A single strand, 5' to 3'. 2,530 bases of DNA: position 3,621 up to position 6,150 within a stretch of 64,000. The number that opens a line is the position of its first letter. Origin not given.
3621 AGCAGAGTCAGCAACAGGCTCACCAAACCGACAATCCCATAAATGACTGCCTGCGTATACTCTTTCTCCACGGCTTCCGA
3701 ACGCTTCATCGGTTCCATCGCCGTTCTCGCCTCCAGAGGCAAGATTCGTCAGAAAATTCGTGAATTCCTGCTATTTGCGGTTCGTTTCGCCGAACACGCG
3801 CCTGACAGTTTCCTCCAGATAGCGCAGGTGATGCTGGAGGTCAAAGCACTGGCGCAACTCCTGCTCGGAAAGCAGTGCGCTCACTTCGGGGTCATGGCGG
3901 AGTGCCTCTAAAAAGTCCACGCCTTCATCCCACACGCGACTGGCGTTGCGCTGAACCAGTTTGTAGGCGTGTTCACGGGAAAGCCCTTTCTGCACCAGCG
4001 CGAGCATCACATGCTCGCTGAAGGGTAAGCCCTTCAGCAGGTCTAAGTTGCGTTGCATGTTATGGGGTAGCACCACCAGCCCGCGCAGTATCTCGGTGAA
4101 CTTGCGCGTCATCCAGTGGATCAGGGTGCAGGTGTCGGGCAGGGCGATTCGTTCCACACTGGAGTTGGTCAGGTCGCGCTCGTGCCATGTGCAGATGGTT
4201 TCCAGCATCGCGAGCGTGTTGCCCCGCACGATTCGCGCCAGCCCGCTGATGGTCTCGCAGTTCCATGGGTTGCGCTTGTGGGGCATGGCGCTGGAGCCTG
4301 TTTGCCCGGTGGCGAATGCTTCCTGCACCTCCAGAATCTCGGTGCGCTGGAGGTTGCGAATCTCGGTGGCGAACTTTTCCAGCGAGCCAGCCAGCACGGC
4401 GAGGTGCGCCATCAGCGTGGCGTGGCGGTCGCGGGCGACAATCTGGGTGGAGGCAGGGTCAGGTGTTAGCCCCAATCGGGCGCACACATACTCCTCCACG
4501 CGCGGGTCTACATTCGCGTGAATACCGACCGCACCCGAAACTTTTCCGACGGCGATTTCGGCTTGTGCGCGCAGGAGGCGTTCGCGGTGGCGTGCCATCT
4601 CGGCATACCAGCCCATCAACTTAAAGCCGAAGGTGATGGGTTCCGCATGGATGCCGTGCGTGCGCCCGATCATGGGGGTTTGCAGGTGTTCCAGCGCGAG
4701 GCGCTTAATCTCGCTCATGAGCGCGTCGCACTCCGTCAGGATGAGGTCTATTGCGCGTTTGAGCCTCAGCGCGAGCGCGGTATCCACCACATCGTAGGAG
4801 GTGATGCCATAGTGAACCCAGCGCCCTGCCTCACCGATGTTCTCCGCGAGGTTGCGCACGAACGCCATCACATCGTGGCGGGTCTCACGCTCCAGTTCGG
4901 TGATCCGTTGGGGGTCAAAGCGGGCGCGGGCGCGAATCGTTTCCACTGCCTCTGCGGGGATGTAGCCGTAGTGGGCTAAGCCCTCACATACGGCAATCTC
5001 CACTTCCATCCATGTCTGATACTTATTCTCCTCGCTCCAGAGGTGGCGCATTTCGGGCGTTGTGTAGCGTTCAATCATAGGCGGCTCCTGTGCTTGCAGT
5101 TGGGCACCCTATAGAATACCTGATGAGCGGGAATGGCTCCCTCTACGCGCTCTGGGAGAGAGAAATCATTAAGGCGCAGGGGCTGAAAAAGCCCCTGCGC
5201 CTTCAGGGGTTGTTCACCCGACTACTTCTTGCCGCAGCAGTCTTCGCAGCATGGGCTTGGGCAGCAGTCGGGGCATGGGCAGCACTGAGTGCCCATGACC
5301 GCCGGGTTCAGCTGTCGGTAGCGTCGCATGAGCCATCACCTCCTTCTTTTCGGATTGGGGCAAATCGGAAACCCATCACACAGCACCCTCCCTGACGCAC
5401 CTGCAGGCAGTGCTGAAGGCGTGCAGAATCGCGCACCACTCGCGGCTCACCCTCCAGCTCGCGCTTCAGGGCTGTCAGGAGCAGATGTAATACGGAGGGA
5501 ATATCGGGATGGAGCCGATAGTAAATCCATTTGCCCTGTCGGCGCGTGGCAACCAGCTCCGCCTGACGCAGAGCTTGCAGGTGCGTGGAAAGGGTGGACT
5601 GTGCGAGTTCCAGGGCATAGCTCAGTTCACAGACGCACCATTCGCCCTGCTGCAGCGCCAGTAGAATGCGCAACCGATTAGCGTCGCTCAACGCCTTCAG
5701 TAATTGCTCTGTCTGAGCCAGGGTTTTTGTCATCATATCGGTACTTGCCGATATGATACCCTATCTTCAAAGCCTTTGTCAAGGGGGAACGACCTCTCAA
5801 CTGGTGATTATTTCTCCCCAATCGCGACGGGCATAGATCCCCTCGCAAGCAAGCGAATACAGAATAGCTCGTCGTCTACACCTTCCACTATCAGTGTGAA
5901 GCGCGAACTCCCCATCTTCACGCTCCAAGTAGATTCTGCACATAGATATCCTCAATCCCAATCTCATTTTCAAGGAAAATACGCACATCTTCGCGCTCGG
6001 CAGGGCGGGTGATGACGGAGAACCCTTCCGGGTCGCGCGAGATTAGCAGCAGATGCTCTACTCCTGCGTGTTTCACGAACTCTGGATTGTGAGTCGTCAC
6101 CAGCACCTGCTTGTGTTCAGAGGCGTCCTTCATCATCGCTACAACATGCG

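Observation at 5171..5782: ArsR/SmtB repressor coupled to an unannotated 35-aa metallothionein-like peptide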

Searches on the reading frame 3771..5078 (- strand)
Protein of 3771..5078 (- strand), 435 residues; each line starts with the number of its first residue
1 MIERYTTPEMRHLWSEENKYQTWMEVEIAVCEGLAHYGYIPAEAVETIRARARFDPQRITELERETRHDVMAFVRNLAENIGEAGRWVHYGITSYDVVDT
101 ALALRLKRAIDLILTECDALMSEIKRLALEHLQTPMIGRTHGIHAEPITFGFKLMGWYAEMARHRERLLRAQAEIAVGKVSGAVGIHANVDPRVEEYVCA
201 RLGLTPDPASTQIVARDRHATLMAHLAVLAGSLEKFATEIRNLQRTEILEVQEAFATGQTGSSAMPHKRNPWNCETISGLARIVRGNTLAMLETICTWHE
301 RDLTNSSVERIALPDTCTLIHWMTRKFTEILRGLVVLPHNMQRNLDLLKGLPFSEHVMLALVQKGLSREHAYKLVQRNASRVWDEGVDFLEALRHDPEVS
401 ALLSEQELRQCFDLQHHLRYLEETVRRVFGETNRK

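Call 3: search_protein_families(library=pfam, proteins=[window:3771-5078:-], max_evalue=1)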
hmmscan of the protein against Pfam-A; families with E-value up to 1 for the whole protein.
window:3771-5078:- (435 aa): 2 families
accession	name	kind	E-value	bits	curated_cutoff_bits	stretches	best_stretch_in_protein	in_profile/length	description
PF00206.25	Lyase_1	-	8.1e-63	213.1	27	1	6-286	6-312/312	Lyase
PF10397.14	ADSL_C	-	7.5e-25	87.5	32.7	1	350-428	1-79/79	Adenylosuccinate lyase C-terminus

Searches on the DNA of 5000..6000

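Call 67: search_rna_families(source=window, start=5000, end=6000, threshold=evalue, max_evalue=1)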
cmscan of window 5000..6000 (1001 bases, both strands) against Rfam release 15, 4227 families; matches with E-value up to 1: 3.
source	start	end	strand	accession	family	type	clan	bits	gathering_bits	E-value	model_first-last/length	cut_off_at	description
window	5170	5204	-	RF03390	mir-2450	Gene; miRNA;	-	21.1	59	0.34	1-73/73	no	mir-2450 microRNA precursor family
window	5172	5202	-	RF03801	mir-7143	Gene; miRNA;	-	20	90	0.32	14-47/61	no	mir-7143 microRNA precursor family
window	5171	5203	+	RF04107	mir-5391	Gene; miRNA;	-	19.5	99.3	0.39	19-51/68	no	mir-5391 microRNA precursor family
